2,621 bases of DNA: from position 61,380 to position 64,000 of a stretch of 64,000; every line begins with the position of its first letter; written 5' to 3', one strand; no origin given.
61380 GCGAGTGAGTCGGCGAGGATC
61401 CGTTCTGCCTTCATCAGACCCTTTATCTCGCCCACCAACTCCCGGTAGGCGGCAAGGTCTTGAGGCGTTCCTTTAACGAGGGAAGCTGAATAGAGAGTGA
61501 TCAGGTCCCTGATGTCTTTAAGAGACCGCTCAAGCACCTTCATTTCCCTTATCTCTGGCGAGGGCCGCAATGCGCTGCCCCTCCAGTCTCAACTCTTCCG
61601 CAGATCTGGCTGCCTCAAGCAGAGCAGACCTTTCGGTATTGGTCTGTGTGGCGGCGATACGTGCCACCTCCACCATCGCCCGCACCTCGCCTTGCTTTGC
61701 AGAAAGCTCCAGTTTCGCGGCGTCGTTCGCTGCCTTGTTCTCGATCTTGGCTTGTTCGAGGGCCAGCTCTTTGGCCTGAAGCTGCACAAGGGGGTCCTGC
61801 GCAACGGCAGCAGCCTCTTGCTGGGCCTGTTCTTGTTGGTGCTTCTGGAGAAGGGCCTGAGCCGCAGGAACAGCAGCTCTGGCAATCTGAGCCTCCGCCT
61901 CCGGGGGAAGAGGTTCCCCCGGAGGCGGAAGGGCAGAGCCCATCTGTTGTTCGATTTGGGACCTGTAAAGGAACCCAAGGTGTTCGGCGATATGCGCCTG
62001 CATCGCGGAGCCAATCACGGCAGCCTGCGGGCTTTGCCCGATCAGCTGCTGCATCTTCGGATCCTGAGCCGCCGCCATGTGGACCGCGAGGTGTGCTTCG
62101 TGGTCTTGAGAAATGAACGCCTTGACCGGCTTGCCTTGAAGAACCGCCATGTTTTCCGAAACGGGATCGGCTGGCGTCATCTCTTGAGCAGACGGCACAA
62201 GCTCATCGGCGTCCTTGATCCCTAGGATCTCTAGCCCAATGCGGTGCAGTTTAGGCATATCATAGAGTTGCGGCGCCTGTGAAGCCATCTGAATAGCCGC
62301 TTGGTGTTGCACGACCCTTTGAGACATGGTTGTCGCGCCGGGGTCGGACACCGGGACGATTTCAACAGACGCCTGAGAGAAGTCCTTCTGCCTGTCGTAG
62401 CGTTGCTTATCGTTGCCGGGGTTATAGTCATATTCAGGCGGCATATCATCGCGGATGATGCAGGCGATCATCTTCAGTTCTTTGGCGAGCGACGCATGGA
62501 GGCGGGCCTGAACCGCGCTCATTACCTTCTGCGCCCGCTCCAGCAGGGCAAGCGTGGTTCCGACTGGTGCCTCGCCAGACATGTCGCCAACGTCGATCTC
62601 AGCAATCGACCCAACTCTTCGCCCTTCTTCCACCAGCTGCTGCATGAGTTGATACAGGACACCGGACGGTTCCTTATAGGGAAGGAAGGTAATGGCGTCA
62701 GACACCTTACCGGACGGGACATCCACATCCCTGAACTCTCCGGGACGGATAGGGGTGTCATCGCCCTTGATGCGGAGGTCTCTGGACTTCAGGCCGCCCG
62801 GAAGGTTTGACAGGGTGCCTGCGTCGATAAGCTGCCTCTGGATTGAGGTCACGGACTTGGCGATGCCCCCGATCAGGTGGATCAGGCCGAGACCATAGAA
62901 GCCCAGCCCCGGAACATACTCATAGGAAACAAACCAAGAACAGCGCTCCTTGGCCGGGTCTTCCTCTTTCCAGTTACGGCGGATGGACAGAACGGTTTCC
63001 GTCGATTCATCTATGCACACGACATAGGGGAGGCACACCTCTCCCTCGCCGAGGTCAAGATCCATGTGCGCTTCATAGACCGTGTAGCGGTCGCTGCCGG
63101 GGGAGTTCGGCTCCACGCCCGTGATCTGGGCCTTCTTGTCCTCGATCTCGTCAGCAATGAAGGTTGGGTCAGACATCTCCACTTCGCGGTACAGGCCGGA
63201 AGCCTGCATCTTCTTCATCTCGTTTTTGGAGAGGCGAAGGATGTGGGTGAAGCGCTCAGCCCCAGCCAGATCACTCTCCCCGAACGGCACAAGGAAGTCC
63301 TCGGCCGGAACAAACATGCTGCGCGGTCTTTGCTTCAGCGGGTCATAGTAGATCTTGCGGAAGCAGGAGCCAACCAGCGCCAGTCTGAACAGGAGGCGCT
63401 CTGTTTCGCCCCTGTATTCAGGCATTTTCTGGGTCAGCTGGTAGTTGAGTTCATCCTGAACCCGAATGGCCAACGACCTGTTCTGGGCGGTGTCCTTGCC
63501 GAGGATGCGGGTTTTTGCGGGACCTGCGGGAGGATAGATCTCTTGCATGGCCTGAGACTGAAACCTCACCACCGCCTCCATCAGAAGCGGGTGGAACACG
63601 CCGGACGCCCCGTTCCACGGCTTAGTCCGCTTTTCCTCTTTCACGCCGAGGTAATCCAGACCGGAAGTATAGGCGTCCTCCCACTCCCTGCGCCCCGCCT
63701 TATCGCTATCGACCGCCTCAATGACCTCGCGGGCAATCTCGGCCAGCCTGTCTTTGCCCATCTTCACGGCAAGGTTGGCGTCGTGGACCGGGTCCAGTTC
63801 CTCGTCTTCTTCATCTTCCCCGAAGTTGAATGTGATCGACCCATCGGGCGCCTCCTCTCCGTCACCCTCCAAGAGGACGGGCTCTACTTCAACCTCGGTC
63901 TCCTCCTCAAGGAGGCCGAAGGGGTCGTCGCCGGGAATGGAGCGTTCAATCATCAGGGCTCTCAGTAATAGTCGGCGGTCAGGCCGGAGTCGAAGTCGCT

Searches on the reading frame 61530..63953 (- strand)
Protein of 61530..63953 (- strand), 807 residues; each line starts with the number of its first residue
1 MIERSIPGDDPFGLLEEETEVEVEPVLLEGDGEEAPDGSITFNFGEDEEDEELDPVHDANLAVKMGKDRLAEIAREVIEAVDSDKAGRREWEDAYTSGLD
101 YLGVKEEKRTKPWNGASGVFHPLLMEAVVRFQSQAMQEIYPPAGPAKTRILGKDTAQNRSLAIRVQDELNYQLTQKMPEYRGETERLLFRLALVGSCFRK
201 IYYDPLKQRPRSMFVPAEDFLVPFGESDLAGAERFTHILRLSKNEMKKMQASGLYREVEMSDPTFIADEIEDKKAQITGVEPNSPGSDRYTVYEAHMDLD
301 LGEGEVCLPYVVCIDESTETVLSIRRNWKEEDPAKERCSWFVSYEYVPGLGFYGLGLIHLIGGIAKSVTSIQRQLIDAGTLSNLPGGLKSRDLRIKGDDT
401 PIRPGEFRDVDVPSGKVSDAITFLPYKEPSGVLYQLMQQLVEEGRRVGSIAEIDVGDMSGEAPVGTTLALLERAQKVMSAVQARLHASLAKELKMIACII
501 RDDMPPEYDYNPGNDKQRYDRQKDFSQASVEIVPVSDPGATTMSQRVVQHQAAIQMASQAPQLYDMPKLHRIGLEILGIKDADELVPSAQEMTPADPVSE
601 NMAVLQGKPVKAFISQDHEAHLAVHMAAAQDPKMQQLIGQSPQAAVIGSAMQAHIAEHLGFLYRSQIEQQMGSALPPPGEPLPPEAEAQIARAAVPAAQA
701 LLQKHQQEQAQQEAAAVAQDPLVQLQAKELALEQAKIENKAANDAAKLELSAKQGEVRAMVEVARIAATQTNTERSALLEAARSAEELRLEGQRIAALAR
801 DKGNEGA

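Call 14: search_protein_families(library=pfam, proteins=[window:61530-63953:-], max_evalue=0.001)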
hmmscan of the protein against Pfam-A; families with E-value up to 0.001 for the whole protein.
window:61530-63953:- (807 aa): 0 families

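Call 15: search_protein_families(library=phrogs, proteins=[window:61530-63953:-], max_evalue=0.001)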
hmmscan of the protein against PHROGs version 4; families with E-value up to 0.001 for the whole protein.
window:61530-63953:- (807 aa): 2 families
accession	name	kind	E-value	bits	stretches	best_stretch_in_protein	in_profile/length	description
phrog_1216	-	head and packaging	7.4e-28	98.5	1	90-754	127-701/714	portal protein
phrog_332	-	connector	2.5e-06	27.1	0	68-653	5-544/560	head-tail adaptor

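Call 16: search_dna_similar(query=window:61530-63953:-, collection=phages, mode=protein, max_rows=15)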
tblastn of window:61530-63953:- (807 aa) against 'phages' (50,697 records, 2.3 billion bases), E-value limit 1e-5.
Records with a match: 18; places in all: 18; records where one place covers at least 80% of the query: 0.
Best place of each record, by identity: <60% 18.
By first word of the organism name: Caulobacter 4; Caudoviricetes 4; Planktothrix 2; Pelagibacter 2; Roseobacter 2; Synechococcus 1; Phage 1; phage 1; Alcaligenes 1.
By host as written in the record: - 5; Caulobacter vibrioides CB15 3; Candidatus Pelagibacter sp. HTCC1062 2; Roseobacter sp. FZCC0083 2; Synechococcus sp. 1; Planktothricoides raciborskii 1; Gammaproteobacteria 1; unknown 1; and 2 more.
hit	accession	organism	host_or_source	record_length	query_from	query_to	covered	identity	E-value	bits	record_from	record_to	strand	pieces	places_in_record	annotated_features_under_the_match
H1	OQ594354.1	Synechococcus phage MinM2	Synechococcus sp.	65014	57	672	76%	43.7%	3e-152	499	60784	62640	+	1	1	hypothetical protein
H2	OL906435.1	Planktothrix phage Pag-Yong1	Planktothrix agardhii FACHB-1261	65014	57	672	76%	43.7%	3e-152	499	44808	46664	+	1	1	portal protein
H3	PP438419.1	Planktothrix phage Pra-JY27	Planktothricoides raciborskii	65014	57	672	76%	43.7%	3e-152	499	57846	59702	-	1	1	hypothetical protein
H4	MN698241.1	Pelagibacter phage HTVC027P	Candidatus Pelagibacter sp. HTCC1062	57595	37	668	78%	40.5%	7e-144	474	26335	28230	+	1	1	hypothetical protein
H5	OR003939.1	Phage DSL-LC04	Gammaproteobacteria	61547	37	659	77%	40.4%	2e-126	424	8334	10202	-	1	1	portal protein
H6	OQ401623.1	Roseobacter phage CRP-901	Roseobacter sp. FZCC0083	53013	36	668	78%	39.4%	2e-128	430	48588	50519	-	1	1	head to tail connecting protein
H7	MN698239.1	Pelagibacter phage HTVC023P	Candidatus Pelagibacter sp. HTCC1062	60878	60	667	75%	41.0%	6e-146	481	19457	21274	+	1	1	hypothetical protein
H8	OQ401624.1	Roseobacter phage CRP-902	Roseobacter sp. FZCC0083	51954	36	668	78%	39.3%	4e-129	432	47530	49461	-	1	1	head to tail connecting protein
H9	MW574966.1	phage 023Pt_psg01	unknown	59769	57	668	76%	40.3%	3e-140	464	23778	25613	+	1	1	head to tail connecting protein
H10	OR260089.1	Caulobacter phage GB2A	Caulobacter vibrioides CB15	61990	59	663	75%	35.3%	7e-88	311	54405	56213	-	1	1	hypothetical protein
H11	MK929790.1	Caulobacter phage RW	Caulobacter vibrioides CB15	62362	59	663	75%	35.3%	7e-88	311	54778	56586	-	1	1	hypothetical protein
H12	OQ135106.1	Caulobacter phage RLK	Caulobacter vibrioides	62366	59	663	75%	35.3%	7e-88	311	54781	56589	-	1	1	RLK_gp094c: hypothetical protein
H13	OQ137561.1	Caulobacter phage KcrB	Caulobacter vibrioides CB15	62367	59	663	75%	35.3%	7e-88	311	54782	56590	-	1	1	KcrB_gp094c: hypothetical protein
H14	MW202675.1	Caudoviricetes sp.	Manatee Spring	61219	37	594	69%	33.6%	1e-73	269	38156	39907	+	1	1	head to tail connecting protein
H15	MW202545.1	Caudoviricetes sp.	Manatee Spring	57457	48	673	78%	29.8%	5e-75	273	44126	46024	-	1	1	head to tail connecting protein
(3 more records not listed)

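Call 22: find_encoding_contigs(protein=window:61530-63953:-, flank=10000, max_places=6)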
Protein window:61530-63953:- (807 aa): 1 contig read that carries it; 1 place shown.
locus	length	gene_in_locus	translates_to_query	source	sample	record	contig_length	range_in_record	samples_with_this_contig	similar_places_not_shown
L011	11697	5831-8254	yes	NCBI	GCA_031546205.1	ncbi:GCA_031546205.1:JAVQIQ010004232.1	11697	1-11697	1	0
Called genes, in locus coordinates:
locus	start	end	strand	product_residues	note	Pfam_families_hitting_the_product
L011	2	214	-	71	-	?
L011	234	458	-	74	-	-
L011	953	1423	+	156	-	-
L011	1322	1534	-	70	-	-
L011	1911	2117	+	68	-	-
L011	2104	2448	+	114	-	-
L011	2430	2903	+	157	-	PF08299:Bac_DnaA_C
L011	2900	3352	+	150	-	-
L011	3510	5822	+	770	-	PF07591:PT-HINT (faint), PF14890:Intein_splicing, PF17289:Terminase_6C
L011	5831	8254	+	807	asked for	-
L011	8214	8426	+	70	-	-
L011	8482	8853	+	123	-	PF00166:Cpn10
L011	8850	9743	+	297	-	-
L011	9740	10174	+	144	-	-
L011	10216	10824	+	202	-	-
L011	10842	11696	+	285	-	?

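Call 30: find_related_loci(query=window:61530-63953:-, collection=viral_contigs, flank=10000)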
Query window:61530-63953:- (807 aa) in viral_contigs; peptide patterns used: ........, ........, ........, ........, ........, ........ (x = any residue, [..] = any of these).
29 stretches matched a pattern; 10 encode a relative of the query (tblastn E <= 1e-3); 10 distinct loci.
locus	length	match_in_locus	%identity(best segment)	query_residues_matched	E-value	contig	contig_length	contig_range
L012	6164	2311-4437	53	55-766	0e+0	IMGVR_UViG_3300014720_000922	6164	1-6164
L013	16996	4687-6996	50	16-783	0e+0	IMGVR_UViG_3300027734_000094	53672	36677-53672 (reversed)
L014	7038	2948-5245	49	31-784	0e+0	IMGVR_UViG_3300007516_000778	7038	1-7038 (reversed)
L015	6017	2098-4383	50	11-770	0e+0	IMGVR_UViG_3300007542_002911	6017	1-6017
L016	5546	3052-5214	51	48-770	0e+0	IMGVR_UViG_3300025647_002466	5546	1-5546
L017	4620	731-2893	51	48-770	0e+0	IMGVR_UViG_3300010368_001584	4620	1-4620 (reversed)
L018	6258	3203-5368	50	46-757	0e+0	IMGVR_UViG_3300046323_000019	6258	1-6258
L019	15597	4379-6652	51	51-796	0e+0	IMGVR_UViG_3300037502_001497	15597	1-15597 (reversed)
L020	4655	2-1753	53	187-770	0e+0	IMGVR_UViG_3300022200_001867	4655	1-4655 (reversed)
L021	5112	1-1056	46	443-797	1e-93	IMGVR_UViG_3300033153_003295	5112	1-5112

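Call 57: search_protein_families(library=pfam, proteins=[L011:2430-2903:+, L011:2900-3352:+], max_evalue=1)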
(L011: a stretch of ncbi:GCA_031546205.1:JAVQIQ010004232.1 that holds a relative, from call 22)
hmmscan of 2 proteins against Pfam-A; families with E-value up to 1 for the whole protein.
L011:2430-2903:+ (157 aa): 1 family
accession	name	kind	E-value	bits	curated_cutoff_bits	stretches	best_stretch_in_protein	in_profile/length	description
PF08299.17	Bac_DnaA_C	-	1.6e-12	47.7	31.5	1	27-93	3-68/69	Bacterial dnaA protein helix-turn-helix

L011:2900-3352:+ (150 aa): 0 families

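Call 69: get_annotated_region(hit=H4, flank=20000)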
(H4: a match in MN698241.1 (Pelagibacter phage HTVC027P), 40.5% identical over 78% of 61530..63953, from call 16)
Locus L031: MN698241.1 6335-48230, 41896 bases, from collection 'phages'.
description: Pelagibacter phage HTVC027P, complete genome.
organism: Pelagibacter phage HTVC027P (NCBI taxid 2686457)
taxonomy: Viruses; Duplodnaviria; Heunggongvirae; Uroviricota; Caudoviricetes
host: Candidatus Pelagibacter sp. HTCC1062; source: seawater; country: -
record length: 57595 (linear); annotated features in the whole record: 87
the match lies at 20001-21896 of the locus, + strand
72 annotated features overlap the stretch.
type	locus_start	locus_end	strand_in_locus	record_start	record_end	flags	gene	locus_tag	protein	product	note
CDS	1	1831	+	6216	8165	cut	-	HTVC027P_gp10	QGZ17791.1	DNA polymerase A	-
CDS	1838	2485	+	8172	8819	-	-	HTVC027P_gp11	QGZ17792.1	phosphoribosylaminoimidazole synthetase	phosphoribosylaminoimidazole synthetase (PurM)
CDS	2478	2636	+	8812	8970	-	-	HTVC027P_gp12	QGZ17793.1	hypothetical protein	-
CDS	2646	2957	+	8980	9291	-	-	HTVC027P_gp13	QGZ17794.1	hypothetical protein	-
CDS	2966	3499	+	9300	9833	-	-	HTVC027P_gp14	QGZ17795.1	hypothetical protein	-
CDS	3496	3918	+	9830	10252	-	-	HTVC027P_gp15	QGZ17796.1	hypothetical protein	-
CDS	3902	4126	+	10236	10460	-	-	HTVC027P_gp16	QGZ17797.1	hypothetical protein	-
CDS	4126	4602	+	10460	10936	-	-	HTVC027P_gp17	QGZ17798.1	peptidase M15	-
CDS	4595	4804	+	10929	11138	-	-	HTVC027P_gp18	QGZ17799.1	hypothetical protein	-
CDS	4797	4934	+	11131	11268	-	-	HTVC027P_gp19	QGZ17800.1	hypothetical protein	-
CDS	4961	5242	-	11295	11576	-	-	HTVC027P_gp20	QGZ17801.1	hypothetical protein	-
CDS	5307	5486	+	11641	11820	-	-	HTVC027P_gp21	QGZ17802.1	hypothetical protein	-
CDS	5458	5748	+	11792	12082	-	-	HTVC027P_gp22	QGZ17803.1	hypothetical protein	-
CDS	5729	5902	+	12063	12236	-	-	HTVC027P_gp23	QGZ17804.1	hypothetical protein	-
CDS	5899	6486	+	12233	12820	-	-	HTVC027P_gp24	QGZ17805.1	putative methyltransferase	-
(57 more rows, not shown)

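Call 70: get_annotated_region(hit=H11, flank=20000)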
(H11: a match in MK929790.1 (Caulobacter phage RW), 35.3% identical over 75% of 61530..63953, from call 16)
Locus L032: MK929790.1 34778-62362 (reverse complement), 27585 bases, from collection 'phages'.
description: Caulobacter phage RW, complete genome.
organism: Caulobacter phage RW (NCBI taxid 2591034)
taxonomy: Viruses; Duplodnaviria; Heunggongvirae; Uroviricota; Caudoviricetes
host: Caulobacter vibrioides CB15; source: -; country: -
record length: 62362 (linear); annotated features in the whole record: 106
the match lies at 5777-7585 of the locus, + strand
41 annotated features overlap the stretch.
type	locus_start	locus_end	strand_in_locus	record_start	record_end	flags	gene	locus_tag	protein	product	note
CDS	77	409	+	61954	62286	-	-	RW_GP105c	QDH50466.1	hypothetical protein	-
CDS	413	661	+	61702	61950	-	-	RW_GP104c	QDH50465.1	hypothetical protein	-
CDS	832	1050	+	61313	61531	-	-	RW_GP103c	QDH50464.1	hypothetical protein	-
CDS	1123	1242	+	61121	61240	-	-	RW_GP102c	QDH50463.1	hypothetical protein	-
CDS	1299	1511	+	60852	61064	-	-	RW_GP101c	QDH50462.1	hypothetical protein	-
CDS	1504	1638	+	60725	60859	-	-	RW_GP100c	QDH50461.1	hypothetical protein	-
CDS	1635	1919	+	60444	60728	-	-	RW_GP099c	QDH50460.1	hypothetical protein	-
CDS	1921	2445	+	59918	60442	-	-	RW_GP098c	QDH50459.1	terminase small subunit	-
CDS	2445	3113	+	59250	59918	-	-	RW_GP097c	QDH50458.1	large terminase subunit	-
CDS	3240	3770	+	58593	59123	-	-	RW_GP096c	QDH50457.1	SAM-dependent methyl transferase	-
CDS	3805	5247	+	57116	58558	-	-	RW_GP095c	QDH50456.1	large terminase subunit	-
tRNA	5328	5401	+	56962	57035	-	-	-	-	tRNA-Val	-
CDS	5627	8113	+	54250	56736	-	-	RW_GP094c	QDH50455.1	hypothetical protein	-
CDS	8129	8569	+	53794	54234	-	-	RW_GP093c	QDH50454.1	hypothetical protein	-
CDS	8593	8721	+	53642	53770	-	-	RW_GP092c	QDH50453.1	hypothetical protein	-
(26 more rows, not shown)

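Call 107: find_related_loci(query=window:61530-63953:-, collection=genome_contigs, flank=10000)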
Query window:61530-63953:- (807 aa) in genome_contigs; peptide patterns used: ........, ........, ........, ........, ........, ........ (x = any residue, [..] = any of these).
47 stretches matched a pattern, but none encodes a relative of the query by tblastn (E <= 1e-3).
